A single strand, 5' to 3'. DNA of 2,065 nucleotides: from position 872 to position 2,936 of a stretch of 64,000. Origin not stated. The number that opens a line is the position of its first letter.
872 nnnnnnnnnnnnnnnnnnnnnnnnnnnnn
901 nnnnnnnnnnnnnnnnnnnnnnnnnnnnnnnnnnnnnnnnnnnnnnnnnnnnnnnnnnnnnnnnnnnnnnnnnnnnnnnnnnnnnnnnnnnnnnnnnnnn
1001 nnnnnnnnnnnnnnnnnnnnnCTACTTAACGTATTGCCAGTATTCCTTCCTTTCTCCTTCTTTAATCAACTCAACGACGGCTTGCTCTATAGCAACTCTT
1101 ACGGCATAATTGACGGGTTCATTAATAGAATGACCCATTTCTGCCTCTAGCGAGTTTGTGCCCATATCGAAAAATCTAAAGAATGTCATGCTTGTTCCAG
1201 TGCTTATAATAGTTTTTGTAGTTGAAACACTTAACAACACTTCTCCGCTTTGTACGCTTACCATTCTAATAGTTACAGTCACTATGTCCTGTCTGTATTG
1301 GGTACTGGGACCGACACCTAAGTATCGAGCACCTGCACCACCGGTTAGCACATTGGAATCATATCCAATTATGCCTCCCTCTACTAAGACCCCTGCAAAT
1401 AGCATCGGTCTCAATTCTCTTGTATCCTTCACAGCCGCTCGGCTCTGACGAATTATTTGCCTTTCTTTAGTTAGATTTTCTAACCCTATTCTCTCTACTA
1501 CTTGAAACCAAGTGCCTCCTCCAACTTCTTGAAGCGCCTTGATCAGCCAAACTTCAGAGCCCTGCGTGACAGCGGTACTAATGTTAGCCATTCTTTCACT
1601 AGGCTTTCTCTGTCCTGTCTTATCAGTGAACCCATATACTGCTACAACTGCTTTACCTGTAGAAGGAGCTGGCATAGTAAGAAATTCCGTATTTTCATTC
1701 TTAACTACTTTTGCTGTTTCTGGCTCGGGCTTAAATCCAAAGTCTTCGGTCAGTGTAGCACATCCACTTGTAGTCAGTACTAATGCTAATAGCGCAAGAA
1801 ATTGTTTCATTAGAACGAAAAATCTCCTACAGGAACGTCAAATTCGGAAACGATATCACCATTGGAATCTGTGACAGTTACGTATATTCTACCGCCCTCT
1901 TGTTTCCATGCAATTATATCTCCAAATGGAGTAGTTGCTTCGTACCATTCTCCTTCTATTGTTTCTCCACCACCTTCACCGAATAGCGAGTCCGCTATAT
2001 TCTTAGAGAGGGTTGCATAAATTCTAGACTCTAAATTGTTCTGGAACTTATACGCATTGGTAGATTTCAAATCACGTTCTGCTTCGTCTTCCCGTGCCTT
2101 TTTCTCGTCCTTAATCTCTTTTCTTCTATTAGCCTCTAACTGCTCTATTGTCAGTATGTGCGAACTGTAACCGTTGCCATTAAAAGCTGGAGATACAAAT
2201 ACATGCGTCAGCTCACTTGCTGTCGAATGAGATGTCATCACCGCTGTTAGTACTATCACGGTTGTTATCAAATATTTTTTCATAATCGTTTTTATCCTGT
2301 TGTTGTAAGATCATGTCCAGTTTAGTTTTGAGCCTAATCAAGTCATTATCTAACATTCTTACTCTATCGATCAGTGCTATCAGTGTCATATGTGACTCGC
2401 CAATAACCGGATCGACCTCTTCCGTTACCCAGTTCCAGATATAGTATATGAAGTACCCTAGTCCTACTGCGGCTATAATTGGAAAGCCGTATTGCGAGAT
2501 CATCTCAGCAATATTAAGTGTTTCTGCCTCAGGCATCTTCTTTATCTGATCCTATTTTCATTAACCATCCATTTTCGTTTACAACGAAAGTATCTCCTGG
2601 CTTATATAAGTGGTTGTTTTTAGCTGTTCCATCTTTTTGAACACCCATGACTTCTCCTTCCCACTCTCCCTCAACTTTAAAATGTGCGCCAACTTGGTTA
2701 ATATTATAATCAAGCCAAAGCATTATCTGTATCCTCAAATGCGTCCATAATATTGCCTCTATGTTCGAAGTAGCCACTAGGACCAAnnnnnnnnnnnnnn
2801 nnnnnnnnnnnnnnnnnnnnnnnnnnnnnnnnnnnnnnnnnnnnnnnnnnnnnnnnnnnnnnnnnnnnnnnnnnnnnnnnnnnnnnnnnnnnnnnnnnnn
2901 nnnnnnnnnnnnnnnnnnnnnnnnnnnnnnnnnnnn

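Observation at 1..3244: Phage curli-type (type VIII secretion) operon wired to a late promoter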

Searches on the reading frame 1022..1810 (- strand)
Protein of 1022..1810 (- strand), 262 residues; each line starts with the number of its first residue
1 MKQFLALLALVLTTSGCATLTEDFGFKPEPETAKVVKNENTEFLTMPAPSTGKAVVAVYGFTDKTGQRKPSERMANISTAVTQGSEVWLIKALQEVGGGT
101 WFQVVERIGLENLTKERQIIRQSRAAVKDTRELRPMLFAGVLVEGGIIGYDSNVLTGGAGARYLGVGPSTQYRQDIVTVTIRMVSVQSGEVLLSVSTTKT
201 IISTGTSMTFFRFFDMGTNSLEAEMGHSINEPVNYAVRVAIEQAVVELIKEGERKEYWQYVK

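Call 4: search_protein_families(library=pfam, proteins=[window:1022-1810:-], max_evalue=1)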
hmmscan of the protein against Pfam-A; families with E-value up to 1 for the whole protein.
window:1022-1810:- (262 aa): 3 families
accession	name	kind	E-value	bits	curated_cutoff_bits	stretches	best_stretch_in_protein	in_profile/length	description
PF03783.19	CsgG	-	3.7e-54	183.7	20.8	1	50-259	6-207/210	Curli production assembly/transport component CsgG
PF24937.1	DUF7754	-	0.11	13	27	1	231-261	8-38/65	Domain of unknown function (DUF7754)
PF04498.17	Pox_VP8_L4R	-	0.12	12.4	25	1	30-72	137-179/217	Poxvirus nucleic acid binding protein VP8/L4R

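Call 5: search_protein_families(library=phrogs, proteins=[window:1022-1810:-], max_evalue=0.01)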
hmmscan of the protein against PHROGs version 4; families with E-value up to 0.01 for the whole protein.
window:1022-1810:- (262 aa): 1 family
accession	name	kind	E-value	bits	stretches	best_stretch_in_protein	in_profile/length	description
phrog_20175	-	unknown function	6.5e-81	272.6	1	2-261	4-269/282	-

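Call 8: search_dna_similar(query=window:1022-1810:-, collection=phages, mode=protein, max_rows=40)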
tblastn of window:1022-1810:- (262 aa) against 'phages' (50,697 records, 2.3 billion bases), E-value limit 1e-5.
Records with a match: 7; places in all: 7; records where one place covers at least 80% of the query: 7.
Best place of each record, by identity: <60% 7.
By first word of the organism name: Methylophilales 4; Pelagibacter 2; Salmonella 1.
By host as written in the record: Methylophilales_sp._H5P1 4; Candidatus Pelagibacter ubique HTCC1062 2; Salmonella enterica subsp. enterica serovar Kentucky 1.
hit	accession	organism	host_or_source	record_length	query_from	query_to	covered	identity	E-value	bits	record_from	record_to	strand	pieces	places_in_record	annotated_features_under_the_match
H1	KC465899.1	Pelagibacter phage HTVC008M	Candidatus Pelagibacter ubique HTCC1062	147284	3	259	98%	48.1%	1e-69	238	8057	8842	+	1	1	curli production assembly/transport component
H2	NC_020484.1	Pelagibacter phage HTVC008M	Candidatus Pelagibacter ubique HTCC1062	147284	3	259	98%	48.1%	1e-69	238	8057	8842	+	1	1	curli production assembly/transport component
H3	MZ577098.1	Methylophilales phage Melnitz-3 EXVC039M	Methylophilales_sp._H5P1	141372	1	260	99%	44.2%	9e-62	215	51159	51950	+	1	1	curli production assembly/transport component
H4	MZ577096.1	Methylophilales phage Melnitz-2 EXVC040M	Methylophilales_sp._H5P1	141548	1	260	99%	44.2%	9e-62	215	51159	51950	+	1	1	curli production assembly/transport component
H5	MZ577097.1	Methylophilales phage Melnitz EXVC044M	Methylophilales_sp._H5P1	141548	1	260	99%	44.2%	9e-62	215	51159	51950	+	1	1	curli production assembly/transport component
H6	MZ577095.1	Methylophilales phage Melnitz-1 EXVC043M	Methylophilales_sp._H5P1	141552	1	260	99%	44.2%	9e-62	215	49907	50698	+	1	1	curli production assembly/transport component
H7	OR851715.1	Salmonella phage S.Kent 1-2-1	Salmonella enterica subsp. enterica ...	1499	15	258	93%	41.5%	1e-41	153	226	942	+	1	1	record has no annotation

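Call 9: get_annotated_region(hit=H1, flank=4000)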
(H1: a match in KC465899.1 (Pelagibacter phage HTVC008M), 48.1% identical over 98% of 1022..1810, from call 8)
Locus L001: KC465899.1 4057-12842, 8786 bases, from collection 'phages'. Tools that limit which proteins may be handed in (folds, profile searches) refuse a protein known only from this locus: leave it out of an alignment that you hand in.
description: Pelagibacter phage HTVC008M, complete genome.
organism: Pelagibacter phage HTVC008M (NCBI taxid 1283076)
taxonomy: Viruses; Duplodnaviria; Heunggongvirae; Uroviricota; Caudoviricetes; Kyanoviridae
host: Candidatus Pelagibacter ubique HTCC1062; source: -; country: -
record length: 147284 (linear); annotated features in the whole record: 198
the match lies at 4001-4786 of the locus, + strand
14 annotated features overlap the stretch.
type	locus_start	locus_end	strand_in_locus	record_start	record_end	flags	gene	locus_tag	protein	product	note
CDS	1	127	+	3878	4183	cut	-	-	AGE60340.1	hypothetical protein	-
CDS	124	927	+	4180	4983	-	-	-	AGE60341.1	hypothetical protein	-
CDS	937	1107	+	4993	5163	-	-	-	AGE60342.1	hypothetical protein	-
CDS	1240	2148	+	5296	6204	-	-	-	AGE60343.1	single-stranded DNA binding protein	-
CDS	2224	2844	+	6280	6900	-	-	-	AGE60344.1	phytanoyl-CoA-dioxygenase domain containing protein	T4-like GC:101,Hyp. with Phytanoyl- CoA-dioxygenase domain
CDS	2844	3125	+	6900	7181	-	-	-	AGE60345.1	hypothetical protein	-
CDS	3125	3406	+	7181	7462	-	-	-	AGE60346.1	hypothetical protein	-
CDS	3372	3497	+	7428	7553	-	-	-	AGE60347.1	hypothetical protein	-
CDS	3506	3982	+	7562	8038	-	-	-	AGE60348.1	curli production assembly/transport component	CsgF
CDS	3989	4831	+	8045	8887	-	-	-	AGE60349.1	curli production assembly/transport component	CsgG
CDS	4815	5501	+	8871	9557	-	-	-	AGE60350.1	curlin-associated protein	curlin minor subunit CsgB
CDS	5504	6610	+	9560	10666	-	-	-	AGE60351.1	hypothetical protein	-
CDS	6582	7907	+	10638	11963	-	-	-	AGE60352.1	hypothetical protein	-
CDS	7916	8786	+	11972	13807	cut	-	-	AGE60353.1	adenylate/guanylyl cyclase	-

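Call 10: get_annotated_region(hit=H5, flank=4000)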
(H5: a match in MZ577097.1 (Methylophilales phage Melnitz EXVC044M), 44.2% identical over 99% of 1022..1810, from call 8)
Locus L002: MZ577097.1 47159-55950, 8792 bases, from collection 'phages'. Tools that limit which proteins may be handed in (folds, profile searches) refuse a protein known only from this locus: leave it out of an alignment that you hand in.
description: Methylophilales phage Melnitz EXVC044M, complete genome.
organism: Methylophilales phage Melnitz EXVC044M (NCBI taxid 2832338)
taxonomy: Viruses; Duplodnaviria; Heunggongvirae; Uroviricota; Caudoviricetes; Kyanoviridae
host: Methylophilales_sp._H5P1; source: -; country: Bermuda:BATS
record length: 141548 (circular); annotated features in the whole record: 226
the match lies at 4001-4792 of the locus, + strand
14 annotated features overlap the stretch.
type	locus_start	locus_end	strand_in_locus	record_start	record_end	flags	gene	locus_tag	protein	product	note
CDS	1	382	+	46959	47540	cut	-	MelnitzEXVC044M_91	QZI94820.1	loader of DNA helicase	loader of T4 gp41 DNA helicase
CDS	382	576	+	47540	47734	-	-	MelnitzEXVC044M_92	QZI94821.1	hypothetical protein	-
CDS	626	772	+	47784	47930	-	-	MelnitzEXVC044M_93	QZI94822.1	hypothetical protein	-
CDS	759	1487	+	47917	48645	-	-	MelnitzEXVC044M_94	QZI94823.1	flavin-dependent thymidylate synthase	-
CDS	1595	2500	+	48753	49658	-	-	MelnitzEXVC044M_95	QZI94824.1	ssDNA-binding domain protein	-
CDS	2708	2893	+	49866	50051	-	-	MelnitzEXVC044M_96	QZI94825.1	hypothetical protein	-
CDS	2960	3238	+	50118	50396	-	-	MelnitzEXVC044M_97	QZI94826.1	hypothetical protein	-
CDS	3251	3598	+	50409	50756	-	-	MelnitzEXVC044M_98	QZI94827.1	hypothetical protein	-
CDS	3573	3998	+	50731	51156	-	-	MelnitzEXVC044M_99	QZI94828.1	type VIII secretion system T8SS protein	Type VIII secretion system T8SS CsgF protein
CDS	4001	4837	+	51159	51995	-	-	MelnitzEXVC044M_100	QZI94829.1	curli production assembly/transport component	Curli production assembly/transport component CsgG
CDS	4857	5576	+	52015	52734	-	-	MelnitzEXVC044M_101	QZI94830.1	curlin associated repeat protein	-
CDS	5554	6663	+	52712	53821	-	-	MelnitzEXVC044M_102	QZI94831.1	FecR domain protein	-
CDS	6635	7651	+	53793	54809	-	-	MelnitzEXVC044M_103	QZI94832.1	curlin associated repeat protein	-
CDS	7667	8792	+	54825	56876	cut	-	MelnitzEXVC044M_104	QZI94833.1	adenylate/guanylate cyclase catalytic domain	-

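Call 17: find_related_loci(query=window:1022-1810:-, collection=viral_contigs, flank=6000)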
Query window:1022-1810:- (262 aa) in viral_contigs; peptide patterns used: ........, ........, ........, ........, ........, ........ (x = any residue, [..] = any of these).
600 stretches matched a pattern (row limit reached: there are more); 598 encode a relative of the query (tblastn E <= 1e-3); the best 80 are kept; 80 distinct loci.
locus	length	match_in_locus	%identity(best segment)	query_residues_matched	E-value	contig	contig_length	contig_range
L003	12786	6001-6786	86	1-262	7e-157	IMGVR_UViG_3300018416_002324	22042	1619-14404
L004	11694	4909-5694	88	1-262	2e-156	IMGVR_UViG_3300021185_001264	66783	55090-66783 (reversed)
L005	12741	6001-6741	90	16-262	3e-152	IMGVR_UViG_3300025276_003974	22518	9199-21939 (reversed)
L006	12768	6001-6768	75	1-260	5e-124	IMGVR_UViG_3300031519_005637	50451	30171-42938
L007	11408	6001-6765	73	1-260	2e-119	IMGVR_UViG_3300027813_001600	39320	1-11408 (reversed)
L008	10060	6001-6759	59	4-260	1e-95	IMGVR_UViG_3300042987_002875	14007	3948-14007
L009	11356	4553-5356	52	1-260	3e-90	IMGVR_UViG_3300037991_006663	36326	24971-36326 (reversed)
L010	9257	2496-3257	55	1-259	5e-89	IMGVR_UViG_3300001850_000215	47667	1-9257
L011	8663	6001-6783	56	6-260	3e-88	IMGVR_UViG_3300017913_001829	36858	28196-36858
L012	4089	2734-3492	53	1-260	7e-88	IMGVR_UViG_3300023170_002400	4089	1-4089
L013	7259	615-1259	60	47-259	8e-88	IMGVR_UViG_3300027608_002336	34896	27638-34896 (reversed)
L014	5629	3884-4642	53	1-260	7e-88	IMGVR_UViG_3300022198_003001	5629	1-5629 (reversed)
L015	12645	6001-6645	60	47-259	8e-88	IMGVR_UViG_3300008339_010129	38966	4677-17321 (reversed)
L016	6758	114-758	60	47-259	2e-87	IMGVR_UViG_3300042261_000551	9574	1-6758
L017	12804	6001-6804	52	1-262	2e-86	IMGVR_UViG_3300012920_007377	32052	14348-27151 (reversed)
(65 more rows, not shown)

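Call 39: search_solved_structures(query=window:1022-1810:-, max_evalue=0.001, show_alignments=1)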
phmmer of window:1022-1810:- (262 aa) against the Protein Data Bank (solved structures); distinct sequences matched with E-value up to 0.001: 5.
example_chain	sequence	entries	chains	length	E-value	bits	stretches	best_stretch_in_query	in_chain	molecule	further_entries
3x2r_D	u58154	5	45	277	7.5e-49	169.9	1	4-259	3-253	CsgG | Curli production assembly/transport protein CsgG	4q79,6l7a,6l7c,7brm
6lqh_A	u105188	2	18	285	8.3e-49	169.7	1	4-259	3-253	Curli production assembly/transport component CsgG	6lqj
4uv3_A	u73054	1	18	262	4.6e-47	164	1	43-259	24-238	CURLI PRODUCTION ASSEMBLY/TRANSPORT COMPONENT CSGG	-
4uv2_A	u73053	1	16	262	4.7e-47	164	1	43-259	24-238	CURLI PRODUCTION TRANSPORT COMPONENT CSGG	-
6si7_P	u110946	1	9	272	5.3e-47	163.8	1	43-259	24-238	Curli production assembly/transport component CsgG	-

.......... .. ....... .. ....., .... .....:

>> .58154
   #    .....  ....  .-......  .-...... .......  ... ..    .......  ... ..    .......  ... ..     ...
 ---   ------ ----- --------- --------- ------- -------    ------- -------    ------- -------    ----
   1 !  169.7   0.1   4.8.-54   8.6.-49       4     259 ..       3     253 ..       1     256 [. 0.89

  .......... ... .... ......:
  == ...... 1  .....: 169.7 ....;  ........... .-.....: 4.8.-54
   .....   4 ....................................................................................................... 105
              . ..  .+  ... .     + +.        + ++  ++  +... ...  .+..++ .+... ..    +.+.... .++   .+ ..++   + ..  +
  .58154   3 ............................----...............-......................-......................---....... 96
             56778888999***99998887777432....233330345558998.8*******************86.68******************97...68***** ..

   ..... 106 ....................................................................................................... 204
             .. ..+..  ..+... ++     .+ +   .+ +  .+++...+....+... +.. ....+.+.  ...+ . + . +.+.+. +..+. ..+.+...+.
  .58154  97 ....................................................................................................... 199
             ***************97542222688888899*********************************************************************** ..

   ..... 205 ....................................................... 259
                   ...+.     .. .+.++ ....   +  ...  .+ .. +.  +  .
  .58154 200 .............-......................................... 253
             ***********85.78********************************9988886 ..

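Call 85: search_protein_families(library=ncbifam, proteins=[window:1022-1810:-], max_evalue=0.01)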
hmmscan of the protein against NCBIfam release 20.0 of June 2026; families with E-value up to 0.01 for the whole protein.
window:1022-1810:- (262 aa): 2 families
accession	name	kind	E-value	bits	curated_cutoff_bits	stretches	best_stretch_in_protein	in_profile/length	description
NF011731.0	PRK15184.1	equivalog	3.3e-52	177.7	505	1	2-259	2-253/277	curli production assembly/transport protein CsgG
NF037935.1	holdfast_HfaB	equivalog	8.1e-10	38.3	300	1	54-249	55-257/264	holdfast anchoring protein HfaB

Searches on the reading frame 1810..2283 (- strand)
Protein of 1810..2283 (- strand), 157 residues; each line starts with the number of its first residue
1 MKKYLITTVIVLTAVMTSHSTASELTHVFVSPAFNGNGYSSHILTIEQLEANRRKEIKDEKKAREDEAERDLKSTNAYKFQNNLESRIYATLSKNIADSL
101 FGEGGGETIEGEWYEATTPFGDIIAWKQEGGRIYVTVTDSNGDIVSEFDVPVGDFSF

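Call 4: search_protein_families(library=pfam, proteins=[window:1810-2283:-], max_evalue=1)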
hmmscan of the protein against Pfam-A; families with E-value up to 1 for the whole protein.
window:1810-2283:- (157 aa): 4 families
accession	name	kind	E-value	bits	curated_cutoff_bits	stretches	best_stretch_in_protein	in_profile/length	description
PF10614.14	CsgF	-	1.9e-13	51.2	25.8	1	10-150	5-131/132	Type VIII secretion system (T8SS), CsgF protein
PF13508.13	Acetyltransf_7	-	0.088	13.6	27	1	21-57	25-62/84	Acetyltransferase (GNAT) domain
PF14542.12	Acetyltransf_CG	-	0.091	13.3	30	1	22-44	24-46/80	GCN5-related N-acetyl-transferase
PF06832.18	BiPBP_C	-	0.11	12.8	26.8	1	110-145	51-86/90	Penicillin-Binding Protein C-terminus Family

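Call 5: search_protein_families(library=phrogs, proteins=[window:1810-2283:-], max_evalue=0.01)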
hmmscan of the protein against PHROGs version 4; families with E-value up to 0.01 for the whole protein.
window:1810-2283:- (157 aa): 1 family
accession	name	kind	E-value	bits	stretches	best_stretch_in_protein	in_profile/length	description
phrog_35372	-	unknown function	1.3e-40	139.8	1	2-157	6-158/158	-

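Call 38: search_solved_structures(query=window:1810-2283:-, max_evalue=10, show_alignments=2)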
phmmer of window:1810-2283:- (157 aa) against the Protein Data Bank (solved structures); distinct sequences matched with E-value up to 10: 2.
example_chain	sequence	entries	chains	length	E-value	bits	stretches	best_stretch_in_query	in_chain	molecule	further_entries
7ong_A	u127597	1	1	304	0.00057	23.4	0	29-54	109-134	SAKe6BE-L1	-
4lpq_A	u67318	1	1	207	1.5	12.3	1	102-132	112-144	ErfK/YbiS/YcfS/YnhG family protein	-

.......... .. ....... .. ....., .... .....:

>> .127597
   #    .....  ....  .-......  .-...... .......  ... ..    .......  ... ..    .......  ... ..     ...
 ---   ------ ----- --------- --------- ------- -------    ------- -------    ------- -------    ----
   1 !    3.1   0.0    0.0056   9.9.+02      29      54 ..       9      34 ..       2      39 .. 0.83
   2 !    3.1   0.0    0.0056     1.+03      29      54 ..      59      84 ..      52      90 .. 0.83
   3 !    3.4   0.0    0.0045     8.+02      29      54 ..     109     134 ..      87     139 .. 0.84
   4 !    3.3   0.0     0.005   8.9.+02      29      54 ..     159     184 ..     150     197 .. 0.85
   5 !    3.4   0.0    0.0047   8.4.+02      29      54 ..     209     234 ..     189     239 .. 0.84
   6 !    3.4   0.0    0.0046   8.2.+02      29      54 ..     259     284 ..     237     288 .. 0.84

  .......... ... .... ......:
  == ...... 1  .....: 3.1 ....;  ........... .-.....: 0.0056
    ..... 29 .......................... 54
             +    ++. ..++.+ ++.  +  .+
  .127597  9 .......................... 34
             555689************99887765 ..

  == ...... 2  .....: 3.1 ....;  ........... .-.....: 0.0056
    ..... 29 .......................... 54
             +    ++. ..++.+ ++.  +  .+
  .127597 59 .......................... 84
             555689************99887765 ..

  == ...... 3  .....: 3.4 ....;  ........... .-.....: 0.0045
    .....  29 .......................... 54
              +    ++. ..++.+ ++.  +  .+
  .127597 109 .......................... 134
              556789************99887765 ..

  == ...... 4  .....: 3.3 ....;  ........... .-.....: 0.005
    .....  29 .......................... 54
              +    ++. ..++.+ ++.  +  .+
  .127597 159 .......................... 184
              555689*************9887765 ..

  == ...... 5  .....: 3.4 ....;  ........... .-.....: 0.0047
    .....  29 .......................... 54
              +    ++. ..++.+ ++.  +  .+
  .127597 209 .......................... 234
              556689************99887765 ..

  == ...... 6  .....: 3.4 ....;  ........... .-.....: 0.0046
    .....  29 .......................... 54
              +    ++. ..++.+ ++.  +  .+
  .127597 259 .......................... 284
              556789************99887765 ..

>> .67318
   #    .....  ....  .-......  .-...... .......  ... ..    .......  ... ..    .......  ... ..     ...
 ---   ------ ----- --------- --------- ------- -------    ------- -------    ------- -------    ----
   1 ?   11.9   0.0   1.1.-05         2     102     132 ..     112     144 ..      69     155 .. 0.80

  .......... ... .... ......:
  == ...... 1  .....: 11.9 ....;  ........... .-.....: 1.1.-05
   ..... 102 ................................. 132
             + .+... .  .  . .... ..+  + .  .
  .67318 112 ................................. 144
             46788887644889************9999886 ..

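Call 42: search_solved_structures(query=A1, max_evalue=1, show_alignments=2)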
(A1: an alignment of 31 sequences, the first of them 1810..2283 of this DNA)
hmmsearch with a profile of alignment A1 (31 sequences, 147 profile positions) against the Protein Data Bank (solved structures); distinct sequences matched with E-value up to 1: 7.
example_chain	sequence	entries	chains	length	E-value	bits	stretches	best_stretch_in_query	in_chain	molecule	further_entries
6l7a_J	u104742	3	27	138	0.00024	24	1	1-140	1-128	CsgF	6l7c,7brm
6lqh_a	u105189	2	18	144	0.00026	23.9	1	1-140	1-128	Curli production assembly/transport component CsgF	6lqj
4pmh_A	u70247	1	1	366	0.22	14.4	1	95-135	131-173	Pectinesterase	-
6t9a_A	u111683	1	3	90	0.36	13.7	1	84-137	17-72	Fucose-binding lectin protein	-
5m1u_A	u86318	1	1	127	0.36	13.7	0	19-140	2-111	Curli production assembly/transport component CsgF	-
6si7_A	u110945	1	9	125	0.95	12.4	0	21-140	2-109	Curli production assembly/transport component CsgF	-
8wxm_A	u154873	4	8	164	0.98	12.3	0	106-142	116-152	ABC-type uncharacterized transport system periplasmic component-like protein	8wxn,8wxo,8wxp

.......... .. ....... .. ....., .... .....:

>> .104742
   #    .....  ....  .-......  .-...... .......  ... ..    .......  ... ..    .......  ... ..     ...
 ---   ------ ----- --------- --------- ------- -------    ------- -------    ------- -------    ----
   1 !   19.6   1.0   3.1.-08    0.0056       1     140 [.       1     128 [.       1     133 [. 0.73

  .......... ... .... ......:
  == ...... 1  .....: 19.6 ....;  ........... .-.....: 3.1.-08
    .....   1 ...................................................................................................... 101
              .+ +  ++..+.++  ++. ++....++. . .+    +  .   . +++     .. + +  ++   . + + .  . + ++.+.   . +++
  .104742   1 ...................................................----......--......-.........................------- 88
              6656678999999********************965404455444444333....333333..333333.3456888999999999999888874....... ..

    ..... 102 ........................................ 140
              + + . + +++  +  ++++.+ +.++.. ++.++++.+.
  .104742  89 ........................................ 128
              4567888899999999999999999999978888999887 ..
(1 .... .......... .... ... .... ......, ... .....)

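Call 85: search_protein_families(library=ncbifam, proteins=[window:1810-2283:-], max_evalue=0.01)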
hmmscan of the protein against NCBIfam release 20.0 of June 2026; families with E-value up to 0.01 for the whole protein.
window:1810-2283:- (157 aa): 0 families

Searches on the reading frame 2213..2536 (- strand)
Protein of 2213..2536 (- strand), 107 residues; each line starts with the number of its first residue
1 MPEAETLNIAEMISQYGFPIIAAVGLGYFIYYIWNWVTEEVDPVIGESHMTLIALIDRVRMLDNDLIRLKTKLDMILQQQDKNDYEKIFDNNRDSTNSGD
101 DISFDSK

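Call 4: search_protein_families(library=pfam, proteins=[window:2213-2536:-], max_evalue=1)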
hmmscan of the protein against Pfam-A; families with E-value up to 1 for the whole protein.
window:2213-2536:- (107 aa): 1 family
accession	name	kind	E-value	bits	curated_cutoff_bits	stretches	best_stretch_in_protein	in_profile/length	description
PF14985.11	TM140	-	0.12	12.7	30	1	20-40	120-140/180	TM140 protein family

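Call 5: search_protein_families(library=phrogs, proteins=[window:2213-2536:-], max_evalue=0.01)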
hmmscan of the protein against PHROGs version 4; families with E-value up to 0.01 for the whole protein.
window:2213-2536:- (107 aa): 2 families
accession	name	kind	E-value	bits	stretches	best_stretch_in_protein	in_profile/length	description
phrog_18771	-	unknown function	2.6e-30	105.1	1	8-95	3-90/93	-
phrog_9829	-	unknown function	0.0099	17.2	0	9-33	3-27/95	-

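Call 60: search_dna_similar(query=window:2213-2536:-, collection=phages, mode=protein, max_evalue=0.01, max_rows=40)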
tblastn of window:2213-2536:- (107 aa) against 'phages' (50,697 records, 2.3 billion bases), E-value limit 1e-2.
Records with a match: 6; places in all: 10; records where one place covers at least 80% of the query: 2.
Best place of each record, by identity: 60-80% 4; <60% 2.
By first word of the organism name: Methylophilales 4; Pelagibacter 2.
By host as written in the record: Methylophilales_sp._H5P1 4; Candidatus Pelagibacter ubique HTCC1062 2.
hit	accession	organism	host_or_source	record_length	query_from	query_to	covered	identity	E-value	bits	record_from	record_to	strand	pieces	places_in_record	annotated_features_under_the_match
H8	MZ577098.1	Methylophilales phage Melnitz-3 EXVC039M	Methylophilales_sp._H5P1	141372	9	82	69%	64.9%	7e-28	110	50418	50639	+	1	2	hypothetical protein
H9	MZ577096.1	Methylophilales phage Melnitz-2 EXVC040M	Methylophilales_sp._H5P1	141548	9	82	69%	64.9%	7e-28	110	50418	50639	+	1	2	hypothetical protein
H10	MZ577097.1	Methylophilales phage Melnitz EXVC044M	Methylophilales_sp._H5P1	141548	9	82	69%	64.9%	7e-28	110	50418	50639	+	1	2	hypothetical protein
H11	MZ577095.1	Methylophilales phage Melnitz-1 EXVC043M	Methylophilales_sp._H5P1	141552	9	82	69%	64.9%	7e-28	110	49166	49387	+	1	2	hypothetical protein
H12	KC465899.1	Pelagibacter phage HTVC008M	Candidatus Pelagibacter ubique HTCC1062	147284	1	93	87%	45.7%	6e-19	86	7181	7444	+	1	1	hypothetical protein (x3)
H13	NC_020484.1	Pelagibacter phage HTVC008M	Candidatus Pelagibacter ubique HTCC1062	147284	1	93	87%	45.7%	6e-19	86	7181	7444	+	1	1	hypothetical protein (x3)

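Call 85: search_protein_families(library=ncbifam, proteins=[window:2213-2536:-], max_evalue=0.01)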
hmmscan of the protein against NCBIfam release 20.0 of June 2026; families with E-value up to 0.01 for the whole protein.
window:2213-2536:- (107 aa): 0 families

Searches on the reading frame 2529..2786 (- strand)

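Call 4: search_protein_families(library=pfam, proteins=[window:2529-2786:-], max_evalue=1)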
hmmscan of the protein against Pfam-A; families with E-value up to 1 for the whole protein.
window:2529-2786:- (85 aa): 2 families
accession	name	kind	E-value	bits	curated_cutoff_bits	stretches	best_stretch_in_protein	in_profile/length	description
PF07828.18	PA-IL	-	0.032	14.7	22.5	1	41-82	1-40/121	PA-IL-like protein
PF19944.4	DUF6406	-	0.089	13.4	26.9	1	30-75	27-64/84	Family of unknown function (DUF6406)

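Call 5: search_protein_families(library=phrogs, proteins=[window:2529-2786:-], max_evalue=0.01)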
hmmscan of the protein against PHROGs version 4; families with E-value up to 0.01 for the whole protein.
window:2529-2786:- (85 aa): 0 families
